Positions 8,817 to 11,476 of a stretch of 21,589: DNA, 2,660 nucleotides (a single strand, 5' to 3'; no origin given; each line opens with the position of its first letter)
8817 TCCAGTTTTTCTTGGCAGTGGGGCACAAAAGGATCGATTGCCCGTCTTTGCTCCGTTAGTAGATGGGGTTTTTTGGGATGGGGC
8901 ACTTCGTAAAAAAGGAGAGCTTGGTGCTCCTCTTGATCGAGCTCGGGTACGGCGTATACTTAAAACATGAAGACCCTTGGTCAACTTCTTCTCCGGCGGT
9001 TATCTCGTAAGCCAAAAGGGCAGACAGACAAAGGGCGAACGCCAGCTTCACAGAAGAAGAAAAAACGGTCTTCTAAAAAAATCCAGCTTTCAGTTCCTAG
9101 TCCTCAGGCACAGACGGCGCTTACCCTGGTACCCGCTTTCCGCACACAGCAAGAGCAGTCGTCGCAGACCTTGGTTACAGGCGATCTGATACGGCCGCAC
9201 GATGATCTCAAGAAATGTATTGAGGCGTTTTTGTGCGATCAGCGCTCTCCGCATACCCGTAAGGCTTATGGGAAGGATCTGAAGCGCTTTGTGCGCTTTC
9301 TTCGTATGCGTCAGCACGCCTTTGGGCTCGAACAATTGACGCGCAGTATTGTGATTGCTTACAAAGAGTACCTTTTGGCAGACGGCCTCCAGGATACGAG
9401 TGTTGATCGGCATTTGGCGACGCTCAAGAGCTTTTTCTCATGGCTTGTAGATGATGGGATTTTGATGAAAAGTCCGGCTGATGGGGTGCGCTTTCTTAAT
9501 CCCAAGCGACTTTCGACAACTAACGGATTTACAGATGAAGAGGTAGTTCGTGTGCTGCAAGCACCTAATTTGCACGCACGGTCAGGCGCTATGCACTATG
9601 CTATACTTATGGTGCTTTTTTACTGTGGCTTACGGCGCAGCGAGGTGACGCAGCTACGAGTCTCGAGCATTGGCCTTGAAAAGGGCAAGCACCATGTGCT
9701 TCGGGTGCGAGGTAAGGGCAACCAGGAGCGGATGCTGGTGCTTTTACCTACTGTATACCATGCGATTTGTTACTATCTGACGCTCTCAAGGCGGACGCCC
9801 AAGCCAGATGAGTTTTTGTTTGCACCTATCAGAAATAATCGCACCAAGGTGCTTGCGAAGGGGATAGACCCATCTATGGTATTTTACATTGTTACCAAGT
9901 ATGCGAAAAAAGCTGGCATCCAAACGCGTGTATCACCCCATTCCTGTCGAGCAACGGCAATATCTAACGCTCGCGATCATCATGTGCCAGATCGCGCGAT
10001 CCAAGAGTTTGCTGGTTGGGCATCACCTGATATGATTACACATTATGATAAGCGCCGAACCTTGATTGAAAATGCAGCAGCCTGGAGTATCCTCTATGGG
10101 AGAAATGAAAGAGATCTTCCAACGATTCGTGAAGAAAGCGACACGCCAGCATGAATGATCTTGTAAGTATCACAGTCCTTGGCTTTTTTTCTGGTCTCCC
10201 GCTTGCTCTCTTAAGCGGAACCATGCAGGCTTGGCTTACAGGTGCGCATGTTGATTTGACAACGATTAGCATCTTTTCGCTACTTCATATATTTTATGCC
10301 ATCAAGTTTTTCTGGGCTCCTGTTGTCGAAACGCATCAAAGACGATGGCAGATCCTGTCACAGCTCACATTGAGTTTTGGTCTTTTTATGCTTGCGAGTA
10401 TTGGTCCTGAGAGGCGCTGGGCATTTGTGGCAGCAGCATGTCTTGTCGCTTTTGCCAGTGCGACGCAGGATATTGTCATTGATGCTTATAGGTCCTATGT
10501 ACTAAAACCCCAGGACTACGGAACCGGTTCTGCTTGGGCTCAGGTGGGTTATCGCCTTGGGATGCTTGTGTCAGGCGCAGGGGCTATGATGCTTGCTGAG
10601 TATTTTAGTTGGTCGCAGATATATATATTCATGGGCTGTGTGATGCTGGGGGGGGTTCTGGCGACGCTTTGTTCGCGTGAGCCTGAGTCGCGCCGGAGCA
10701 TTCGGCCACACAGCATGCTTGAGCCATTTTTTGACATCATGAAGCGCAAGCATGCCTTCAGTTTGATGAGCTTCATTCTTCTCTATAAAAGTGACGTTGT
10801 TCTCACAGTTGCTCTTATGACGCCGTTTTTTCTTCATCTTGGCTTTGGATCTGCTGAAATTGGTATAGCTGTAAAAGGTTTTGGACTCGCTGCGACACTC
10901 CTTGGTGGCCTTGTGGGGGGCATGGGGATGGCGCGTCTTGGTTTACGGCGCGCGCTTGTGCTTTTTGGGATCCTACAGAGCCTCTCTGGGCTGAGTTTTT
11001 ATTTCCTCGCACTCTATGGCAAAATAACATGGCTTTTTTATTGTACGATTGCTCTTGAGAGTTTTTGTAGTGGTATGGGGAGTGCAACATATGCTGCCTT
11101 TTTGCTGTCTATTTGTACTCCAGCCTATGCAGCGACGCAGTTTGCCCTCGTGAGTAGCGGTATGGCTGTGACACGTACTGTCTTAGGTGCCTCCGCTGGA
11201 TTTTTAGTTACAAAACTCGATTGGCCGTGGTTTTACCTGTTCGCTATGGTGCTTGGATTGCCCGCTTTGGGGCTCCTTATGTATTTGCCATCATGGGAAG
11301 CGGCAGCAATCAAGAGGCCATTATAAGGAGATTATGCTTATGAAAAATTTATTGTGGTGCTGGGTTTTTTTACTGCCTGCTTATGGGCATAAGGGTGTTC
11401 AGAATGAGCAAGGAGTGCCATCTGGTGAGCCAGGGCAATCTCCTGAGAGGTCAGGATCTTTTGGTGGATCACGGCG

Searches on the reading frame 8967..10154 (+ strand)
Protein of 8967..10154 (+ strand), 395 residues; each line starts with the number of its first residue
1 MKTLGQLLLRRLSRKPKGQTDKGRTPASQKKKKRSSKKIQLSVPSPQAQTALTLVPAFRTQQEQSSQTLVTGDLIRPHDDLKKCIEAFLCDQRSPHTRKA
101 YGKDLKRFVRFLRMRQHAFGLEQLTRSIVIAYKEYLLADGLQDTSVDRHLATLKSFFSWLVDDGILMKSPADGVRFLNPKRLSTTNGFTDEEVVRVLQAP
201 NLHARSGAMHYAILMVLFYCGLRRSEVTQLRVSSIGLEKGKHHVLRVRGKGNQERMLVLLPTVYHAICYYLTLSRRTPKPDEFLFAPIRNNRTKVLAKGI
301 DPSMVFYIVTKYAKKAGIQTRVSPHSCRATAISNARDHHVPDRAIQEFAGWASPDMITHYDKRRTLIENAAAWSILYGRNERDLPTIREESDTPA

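Call 3: search_protein_families(library=pfam, proteins=[window:8967-10154:+], max_evalue=1)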
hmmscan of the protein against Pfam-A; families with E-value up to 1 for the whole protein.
window:8967-10154:+ (395 aa): 5 families
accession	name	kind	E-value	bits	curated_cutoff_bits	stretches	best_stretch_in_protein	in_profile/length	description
PF00589.27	Phage_integrase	-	2.3e-22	80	27.1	1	189-361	4-166/172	Phage integrase family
PF02899.23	Phage_int_SAM_1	-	1.7e-14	54.2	22.3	1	92-162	13-81/83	Phage integrase, N-terminal SAM-like domain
PF13102.12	Phage_int_SAM_5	-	6.7e-07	30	22.3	1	93-170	17-92/98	Phage integrase SAM-like domain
PF13495.12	Phage_int_SAM_4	-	8.3e-07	29.8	27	1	82-163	3-81/85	Phage integrase, N-terminal SAM-like domain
PF24624.1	Int_N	-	0.16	13.1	27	1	121-164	42-85/100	Phage integrase, N-terminal domain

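Call 4: search_protein_families(library=ncbifam, proteins=[window:8967-10154:+], max_evalue=1)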
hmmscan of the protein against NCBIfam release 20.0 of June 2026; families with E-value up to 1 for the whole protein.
window:8967-10154:+ (395 aa): 15 families
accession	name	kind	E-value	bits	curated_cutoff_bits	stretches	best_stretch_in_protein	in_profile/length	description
TIGR02224.1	recomb_XerC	equivalog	2.4e-37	128.9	335.15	1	91-353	11-267/295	tyrosine recombinase XerC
TIGR02225.1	recomb_XerD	equivalog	2.1e-34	119.2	329.6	1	92-353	12-264/290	site-specific tyrosine recombinase XerD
NF001399.0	PRK00283.1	subfamily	7.7e-34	117.3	279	1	83-352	11-272/300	tyrosine recombinase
NF040815.2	recomb_XerA_Arch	equivalog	7.1e-29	101.2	220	1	91-360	10-251/263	site-specific tyrosine recombinase/integron integrase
NF002331.0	PRK01287.1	subfamily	1.2e-21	77.1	371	1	81-330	26-279/365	site-specific tyrosine recombinase XerC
NF003462.0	PRK05084.1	equivalog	3.1e-13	49.2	267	1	209-340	196-321/360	tyrosine recombinase XerS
TIGR02249.1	integrase_gron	subfamily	3.7e-11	43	265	1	90-271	11-177/315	integron integrase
NF007370.0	PRK09870.1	subfamily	7.9e-07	28.9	221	1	185-351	10-167/200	tyrosine-type DNA invertase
NF011946.0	PRK15417.1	equivalog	2.9e-05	23.4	435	1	92-262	28-183/337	integron integrase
NF007371.0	PRK09871.1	subfamily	0.00033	20.2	222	1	188-381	7-187/198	tyrosine-type DNA invertase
NF002685.0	PRK02436.1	equivalog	0.0094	15.8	178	1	81-259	1-159/245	site-specific tyrosine recombinase XerD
NF047444.1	Sig54regLepto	equivalog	0.087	12.6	240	1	47-85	30-69/149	LEPBI_I1174 family sigma 54-regulated protein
NF009052.0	PRK12386.1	equivalog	0.099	11.7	256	1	55-104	114-163/255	succinate dehydrogenase/fumarate reductase iron-sulfur subunit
NF040693.1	recomb_GmtY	equivalog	0.12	11.6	340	1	205-247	215-257/441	gamma-mobile-trio recombinase GmtY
TIGR03501.1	GlyGly_CTERM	domain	0.14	13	15.5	1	207-224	3-20/22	GlyGly-CTERM sorting domain-containing protein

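Call 58: find_homologous_proteins(query=window:8967-10154:+, max_evalue=1e-20)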
Query window:8967-10154:+ (395 aa): 539 proteins with E <= 1e-20 among 8000 candidates; the best 120 are listed.
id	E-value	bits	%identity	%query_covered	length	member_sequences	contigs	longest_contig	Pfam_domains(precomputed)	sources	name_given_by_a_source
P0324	4.6e-149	515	59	98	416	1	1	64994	PF00589.28,PF02899.24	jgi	-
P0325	6.2e-143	495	65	84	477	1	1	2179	PF13495.13,PF13102.13,PF00589.28,PF02899.24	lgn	-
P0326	9.4e-143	494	66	85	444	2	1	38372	PF00589.28,PF02899.24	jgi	jgi:integrase/recombinase XerD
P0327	1.5e-142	493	58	98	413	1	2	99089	PF13495.13,PF00589.28,PF02899.24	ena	-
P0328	3.4e-142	492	64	88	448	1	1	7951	PF13495.13,PF00589.28,PF02899.24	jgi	jgi:site-specific recombinase XerD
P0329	4.8e-142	492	60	95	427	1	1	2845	PF13495.13,PF00589.28,PF02899.24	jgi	jgi:integrase/recombinase XerD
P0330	1.1e-141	490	65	85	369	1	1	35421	PF00589.28,PF02899.24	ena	-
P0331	1.3e-141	490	58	99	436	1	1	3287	PF13102.13,PF00589.28,PF02899.24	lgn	-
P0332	1.7e-141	490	56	97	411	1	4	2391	PF13495.13,PF00589.28,PF02899.24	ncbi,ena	-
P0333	1.7e-141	490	61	91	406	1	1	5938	PF00589.28,PF02899.24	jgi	jgi:site-specific recombinase XerD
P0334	2.9e-141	489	67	80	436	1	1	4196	PF00589.28,PF02899.24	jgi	jgi:integrase/recombinase XerD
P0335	5.0e-141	488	62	90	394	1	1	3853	PF13495.13,PF00589.28,PF02899.24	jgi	jgi:integrase/recombinase XerD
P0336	7.6e-141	488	56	97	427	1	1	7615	PF00589.28,PF02899.24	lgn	-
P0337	8.7e-141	487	60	93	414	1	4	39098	PF13495.13,PF00589.28,PF02899.24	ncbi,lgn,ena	-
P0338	3.4e-140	486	62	90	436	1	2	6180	PF00589.28,PF02899.24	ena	-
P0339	3.5e-140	485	65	84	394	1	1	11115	PF13495.13,PF00589.28,PF02899.24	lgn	-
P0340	3.8e-140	485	59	93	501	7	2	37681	PF00589.28,PF02899.24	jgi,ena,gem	-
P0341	4.3e-140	485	63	84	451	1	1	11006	PF00589.28,PF02899.24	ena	-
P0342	4.4e-140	485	57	100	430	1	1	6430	PF13495.13,PF00589.28,PF02899.24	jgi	jgi:integrase/recombinase XerC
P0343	7.7e-140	484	66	81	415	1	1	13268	PF00589.28,PF02899.24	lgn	-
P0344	1.1e-139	484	67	80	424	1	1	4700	PF00589.28,PF02899.24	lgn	-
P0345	1.5e-139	483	57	100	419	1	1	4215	PF13102.13,PF00589.28,PF02899.24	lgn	-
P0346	2.7e-139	483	65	81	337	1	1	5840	PF13495.13,PF00589.28,PF02899.24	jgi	jgi:integrase/recombinase XerD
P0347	3.3e-139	482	59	99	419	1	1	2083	PF00589.28,PF02899.24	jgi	jgi:integrase/recombinase XerD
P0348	3.4e-139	482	57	96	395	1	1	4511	PF13102.13,PF00589.28,PF02899.24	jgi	jgi:integrase/recombinase XerD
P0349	4.2e-139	482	56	100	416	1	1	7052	PF00589.28,PF02899.24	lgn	-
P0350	4.8e-139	482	60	93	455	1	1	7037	PF13495.13,PF00589.28,PF02899.24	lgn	-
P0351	5.7e-139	481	62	91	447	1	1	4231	PF13495.13,PF00589.28,PF02899.24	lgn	-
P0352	7.3e-139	481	63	86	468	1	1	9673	PF00589.28,PF02899.24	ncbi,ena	-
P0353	7.6e-139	481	57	96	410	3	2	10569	PF00589.28,PF02899.24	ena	-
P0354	1.3e-138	480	65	84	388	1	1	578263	PF00589.28,PF02899.24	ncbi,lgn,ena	-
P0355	1.3e-138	480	61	91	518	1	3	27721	PF00589.28,PF02899.24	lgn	-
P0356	1.4e-138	480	68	80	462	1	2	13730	PF13495.13,PF00589.28,PF02899.24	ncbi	-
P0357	2.1e-138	480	64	84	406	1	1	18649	PF00589.28,PF02899.24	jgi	jgi:site-specific recombinase XerD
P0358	4.8e-138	478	65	82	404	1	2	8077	PF13495.13,PF00589.28,PF02899.24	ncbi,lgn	-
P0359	1.4e-137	477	60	90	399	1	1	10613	PF00589.28,PF02899.24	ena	-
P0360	1.4e-137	477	54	97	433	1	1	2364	PF13495.13,PF13102.13,PF00589.28,PF02899.24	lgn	-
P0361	1.6e-137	477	57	96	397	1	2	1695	PF13495.13,PF00589.28,PF02899.24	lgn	-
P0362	1.6e-137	477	60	94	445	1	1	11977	PF00589.28,PF02899.24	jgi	jgi:integrase/recombinase XerD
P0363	1.9e-137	477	64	85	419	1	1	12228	PF00589.28,PF02899.24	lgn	-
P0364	2.8e-137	476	64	88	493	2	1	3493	PF13495.13,PF00589.28,PF02899.24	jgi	jgi:hypothetical protein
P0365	4.4e-137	475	59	96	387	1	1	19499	PF00589.28,PF02899.24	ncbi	-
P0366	4.8e-137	475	58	95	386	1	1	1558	PF00589.28,PF02899.24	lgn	-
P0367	5.2e-137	475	66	79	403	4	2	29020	PF13495.13,PF00589.28,PF02899.24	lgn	-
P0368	7.3e-137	475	55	99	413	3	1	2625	PF13495.13,PF00589.28,PF02899.24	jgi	jgi:site-specific recombinase XerD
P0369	7.4e-137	475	56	98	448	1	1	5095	PF00589.28,PF02899.24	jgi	jgi:integrase/recombinase XerD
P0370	8.8e-137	474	67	81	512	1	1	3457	PF13495.13,PF00589.28,PF02899.24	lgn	-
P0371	9.3e-137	474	59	93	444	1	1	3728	PF13495.13,PF00589.28,PF02899.24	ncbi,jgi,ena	jgi:site-specific recombinase XerD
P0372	9.8e-137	474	58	97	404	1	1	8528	PF00589.28,PF02899.24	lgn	-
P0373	1.8e-136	473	54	98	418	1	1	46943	PF00589.28,PF02899.24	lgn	-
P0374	2.1e-136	473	55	99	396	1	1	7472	PF00589.28,PF02899.24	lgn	-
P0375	2.2e-136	473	57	96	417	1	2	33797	PF13495.13,PF00589.28,PF02899.24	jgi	jgi:site-specific recombinase XerD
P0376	2.3e-136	473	60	88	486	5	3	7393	PF00589.28,PF02899.24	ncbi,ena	-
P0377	2.5e-136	473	60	96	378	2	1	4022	PF13495.13,PF00589.28,PF02899.24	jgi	-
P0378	5.6e-136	472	58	96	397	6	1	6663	PF13495.13,PF00589.28,PF02899.24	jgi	jgi:site-specific recombinase XerD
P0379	5.9e-136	472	59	91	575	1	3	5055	PF13495.13,PF00589.28,PF02899.24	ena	-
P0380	6.9e-136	471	66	82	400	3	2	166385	PF13495.13,PF00589.28,PF02899.24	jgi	jgi:site-specific recombinase XerD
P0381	8.9e-136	471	61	87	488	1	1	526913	PF13495.13,PF00589.28,PF02899.24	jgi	jgi:site-specific recombinase XerD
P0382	1.1e-135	471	61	86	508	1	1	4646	PF13495.13,PF00589.28,PF02899.24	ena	-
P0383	2.5e-135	469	62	88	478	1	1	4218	PF00589.28,PF02899.24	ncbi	ncbi:MAG: tyrosine-type recombinase/integrase [Bdellovibrionia bacterium]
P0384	3.2e-135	469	65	81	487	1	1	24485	PF00589.28,PF02899.24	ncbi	ncbi:MAG: tyrosine-type recombinase/integrase [Bdellovibrionia bacterium]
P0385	4.0e-135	469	61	88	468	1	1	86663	PF13495.13,PF00589.28,PF02899.24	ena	-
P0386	4.5e-135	469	57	99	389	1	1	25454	PF00589.28,PF02899.24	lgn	-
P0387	4.8e-135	469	61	86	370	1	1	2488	PF00589.28,PF02899.24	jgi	jgi:integrase/recombinase XerD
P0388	6.2e-135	468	61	89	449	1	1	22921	PF00589.28,PF02899.24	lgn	-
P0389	8.1e-135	468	55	99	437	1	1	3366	PF00589.28,PF02899.24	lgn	-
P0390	8.3e-135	468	61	88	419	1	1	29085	PF00589.28,PF02899.24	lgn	-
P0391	1.0e-134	468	66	82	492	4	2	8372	PF13495.13,PF00589.28,PF02899.24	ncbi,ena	-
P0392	1.4e-134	467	65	78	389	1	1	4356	PF13495.13,PF00589.28,PF02899.24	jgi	jgi:site-specific recombinase XerD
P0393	1.9e-134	467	61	82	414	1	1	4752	PF13495.13,PF00589.28,PF02899.24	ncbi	-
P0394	2.0e-134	467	57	96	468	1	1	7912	PF13495.13,PF00589.28,PF02899.24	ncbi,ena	-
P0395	2.3e-134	466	64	79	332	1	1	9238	PF00589.28,PF02899.24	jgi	jgi:site-specific recombinase XerD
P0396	2.5e-134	466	59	87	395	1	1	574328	PF13495.13,PF13102.13,PF00589.28,PF02899.24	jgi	jgi:integrase/recombinase XerD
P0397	2.8e-134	466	63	82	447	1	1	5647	PF00589.28,PF02899.24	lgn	-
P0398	2.8e-134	466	56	99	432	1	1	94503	PF13102.13,PF00589.28,PF02899.24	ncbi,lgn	ncbi:tyrosine-type recombinase/integrase [Bdellovibrionota bacterium FG-1]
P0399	2.8e-134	466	57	97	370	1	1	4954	PF13495.13,PF00589.28,PF02899.24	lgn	-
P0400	3.2e-134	466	64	81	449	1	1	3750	PF00589.28,PF02899.24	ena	-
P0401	5.8e-134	465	54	98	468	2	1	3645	PF00589.28,PF02899.24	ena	-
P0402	1.1e-133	464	56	95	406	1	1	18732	PF13102.13,PF00589.28,PF02899.24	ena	-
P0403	1.2e-133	464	60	89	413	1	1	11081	PF13495.13,PF00589.28,PF02899.24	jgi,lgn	-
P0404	1.3e-133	464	58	90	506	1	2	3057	PF13495.13,PF00589.28,PF02899.24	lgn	-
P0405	1.6e-133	464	56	93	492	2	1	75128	PF00589.28,PF02899.24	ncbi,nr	ncbi:MAG: tyrosine-type recombinase/integrase [Methylotenera sp.]|nr:tyrosine-type recombinase/integ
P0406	1.8e-133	463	60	86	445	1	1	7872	PF13495.13,PF00589.28,PF02899.24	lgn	-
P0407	1.9e-133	463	58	96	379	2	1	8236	PF13495.13,PF00589.28,PF02899.24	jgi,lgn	jgi:site-specific recombinase XerD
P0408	2.4e-133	463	62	85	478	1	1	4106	PF00589.28,PF02899.24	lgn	-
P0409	3.1e-133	463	64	81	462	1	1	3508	PF00589.28,PF02899.24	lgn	-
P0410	3.1e-133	463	54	98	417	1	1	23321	PF00589.28,PF02899.24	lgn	-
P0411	4.0e-133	462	64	81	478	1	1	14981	PF00589.28,PF02899.24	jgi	jgi:integrase/recombinase XerD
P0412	4.7e-133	462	63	83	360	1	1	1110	PF13495.13,PF13102.13,PF00589.28,PF02899.24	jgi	jgi:integrase/recombinase XerD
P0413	5.5e-133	462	59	90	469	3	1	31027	PF13495.13,PF00589.28,PF02899.24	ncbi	-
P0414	5.5e-133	462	64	81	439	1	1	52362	PF00589.28,PF02899.24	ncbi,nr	ncbi:MAG: tyrosine-type recombinase/integrase [Cryobacterium sp.]|nr:tyrosine-type recombinase/integ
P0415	6.4e-133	462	64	81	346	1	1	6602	PF13495.13,PF13102.13,PF00589.28,PF02899.24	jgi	jgi:site-specific recombinase XerD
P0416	7.5e-133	461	55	97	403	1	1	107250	PF00589.28,PF02899.24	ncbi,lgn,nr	ncbi:MAG: tyrosine-type recombinase/integrase [Oligoflexia bacterium]|nr:tyrosine-type recombinase/i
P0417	9.4e-133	461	56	98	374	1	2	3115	PF13102.13,PF00589.28,PF02899.24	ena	-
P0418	1.0e-132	461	59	92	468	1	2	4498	PF13495.13,PF00589.28,PF02899.24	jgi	jgi:integrase/recombinase XerD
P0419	1.4e-132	460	55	99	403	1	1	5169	PF13495.13,PF13102.13,PF00589.28,PF02899.24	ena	-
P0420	2.0e-132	460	55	99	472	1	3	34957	PF13102.13,PF00589.28,PF02899.24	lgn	-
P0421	2.4e-132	460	65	78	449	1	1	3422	PF13102.13,PF00589.28,PF02899.24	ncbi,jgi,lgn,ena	jgi:integrase/recombinase XerD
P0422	2.9e-132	459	63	81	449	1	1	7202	PF00589.28,PF02899.24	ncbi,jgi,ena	jgi:integrase/recombinase XerD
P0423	3.2e-132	459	65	78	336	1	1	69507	PF13495.13,PF00589.28,PF02899.24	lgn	-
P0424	3.3e-132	459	59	89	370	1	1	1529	PF00589.28,PF02899.24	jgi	jgi:integrase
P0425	3.9e-132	459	55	94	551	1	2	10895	PF00589.28,PF02899.24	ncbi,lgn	-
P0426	3.9e-132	459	60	83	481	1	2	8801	PF13495.13,PF00589.28,PF02899.24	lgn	-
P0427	4.1e-132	459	58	90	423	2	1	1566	PF13495.13,PF13102.13,PF00589.28,PF02899.24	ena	-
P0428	4.8e-132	459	59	91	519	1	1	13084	PF13495.13,PF00589.28,PF02899.24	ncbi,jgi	-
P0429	5.6e-132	458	57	97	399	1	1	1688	PF00589.28,PF02899.24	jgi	-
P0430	6.8e-132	458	64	81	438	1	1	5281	PF13495.13,PF00589.28,PF02899.24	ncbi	-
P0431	6.9e-132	458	65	81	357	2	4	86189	PF13495.13,PF00589.28,PF02899.24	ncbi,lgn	-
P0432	8.9e-132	458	60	85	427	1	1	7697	PF00589.28,PF02899.24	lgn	-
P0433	1.4e-131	457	61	79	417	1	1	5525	PF13495.13,PF00589.28,PF02899.24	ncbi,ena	-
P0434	1.8e-131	457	61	82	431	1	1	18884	PF00589.28,PF02899.24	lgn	-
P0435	2.5e-131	456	61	82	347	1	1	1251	PF13495.13,PF00589.28,PF02899.24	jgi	jgi:site-specific recombinase XerD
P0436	3.0e-131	456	55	89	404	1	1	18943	PF00589.28,PF02899.24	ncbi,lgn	-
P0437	3.1e-131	456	60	87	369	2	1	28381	PF13495.13,PF00589.28,PF02899.24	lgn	-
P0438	6.1e-131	455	62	81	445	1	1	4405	PF00589.28,PF02899.24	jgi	jgi:site-specific recombinase XerD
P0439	8.2e-131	455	61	82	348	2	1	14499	PF00589.28,PF02899.24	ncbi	-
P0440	9.3e-131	454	60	84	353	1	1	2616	PF13495.13,PF13102.13,PF00589.28,PF02899.24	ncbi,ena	-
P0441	1.7e-130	454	59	93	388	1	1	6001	PF00589.28,PF02899.24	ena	-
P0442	1.9e-130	453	64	79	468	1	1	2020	PF00589.28,PF02899.24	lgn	-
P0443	2.2e-130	453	58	85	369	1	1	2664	PF00589.28,PF02899.24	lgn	-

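Call 85: search_protein_families(library=phrogs, proteins=[window:8967-10154:+], max_evalue=0.001)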
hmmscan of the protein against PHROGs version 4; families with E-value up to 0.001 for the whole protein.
window:8967-10154:+ (395 aa): 2 families
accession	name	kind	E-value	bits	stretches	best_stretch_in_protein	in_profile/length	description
phrog_1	-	integration and excision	5e-40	139.4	1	39-381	135-455/611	integrase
phrog_216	-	integration and excision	1.5e-24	87.6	1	147-364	16-225/301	integrase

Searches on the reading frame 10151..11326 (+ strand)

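Call 84: search_protein_families(library=pfam, proteins=[window:10151-11326:+], max_evalue=0.001)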
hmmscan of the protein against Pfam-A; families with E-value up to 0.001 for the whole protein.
window:10151-11326:+ (391 aa): 2 families
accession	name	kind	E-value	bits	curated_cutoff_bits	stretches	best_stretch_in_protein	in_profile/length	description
PF07690.21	MFS_1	-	7.5e-24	84.7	33.4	2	9-332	3-333/347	Major Facilitator Superfamily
PF13000.13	Acatn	-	3.8e-05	22.9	23.7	0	8-82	6-89/546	Acetyl-coenzyme A transporter 1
